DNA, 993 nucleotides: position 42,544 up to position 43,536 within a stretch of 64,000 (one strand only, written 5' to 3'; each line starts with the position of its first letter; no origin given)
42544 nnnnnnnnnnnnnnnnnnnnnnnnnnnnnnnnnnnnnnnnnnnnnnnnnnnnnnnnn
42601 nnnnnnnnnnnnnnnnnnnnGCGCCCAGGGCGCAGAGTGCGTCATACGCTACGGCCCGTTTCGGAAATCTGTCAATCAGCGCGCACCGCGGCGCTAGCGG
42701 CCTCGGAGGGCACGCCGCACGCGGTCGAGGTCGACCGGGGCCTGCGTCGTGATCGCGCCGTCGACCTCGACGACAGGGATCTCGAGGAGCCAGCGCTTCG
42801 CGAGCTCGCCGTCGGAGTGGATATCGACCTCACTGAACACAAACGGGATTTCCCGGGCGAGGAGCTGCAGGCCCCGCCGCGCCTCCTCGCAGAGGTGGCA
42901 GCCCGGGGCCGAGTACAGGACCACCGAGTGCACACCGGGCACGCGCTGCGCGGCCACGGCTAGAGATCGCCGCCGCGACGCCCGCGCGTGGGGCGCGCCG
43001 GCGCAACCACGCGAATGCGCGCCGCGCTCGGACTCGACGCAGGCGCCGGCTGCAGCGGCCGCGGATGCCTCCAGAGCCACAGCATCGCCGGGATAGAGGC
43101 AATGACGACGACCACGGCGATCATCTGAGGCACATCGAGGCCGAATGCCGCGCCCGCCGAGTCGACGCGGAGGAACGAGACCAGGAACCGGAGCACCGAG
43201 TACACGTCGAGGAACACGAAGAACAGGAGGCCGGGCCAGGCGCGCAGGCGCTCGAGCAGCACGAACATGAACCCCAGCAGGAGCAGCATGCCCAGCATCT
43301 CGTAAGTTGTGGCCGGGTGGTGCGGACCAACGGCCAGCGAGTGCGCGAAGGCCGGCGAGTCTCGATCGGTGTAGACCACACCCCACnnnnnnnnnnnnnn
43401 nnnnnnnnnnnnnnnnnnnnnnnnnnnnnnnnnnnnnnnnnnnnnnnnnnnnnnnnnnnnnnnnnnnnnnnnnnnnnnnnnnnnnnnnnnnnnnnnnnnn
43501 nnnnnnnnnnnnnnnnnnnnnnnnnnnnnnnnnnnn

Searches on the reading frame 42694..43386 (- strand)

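Call 6: search_protein_families(library=pfam, proteins=[window:42694-43386:-], max_evalue=0.01)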
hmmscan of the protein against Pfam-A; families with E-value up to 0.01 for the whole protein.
window:42694-43386:- (230 aa): 2 families
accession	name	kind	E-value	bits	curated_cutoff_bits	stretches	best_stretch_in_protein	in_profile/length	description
PF05768.20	Glrx-like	-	2.8e-12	47.2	26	1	155-227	2-76/77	Glutaredoxin-like domain (DUF836)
PF00462.30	Glutaredoxin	-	0.0058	17.2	22.9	0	155-196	1-38/60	Glutaredoxin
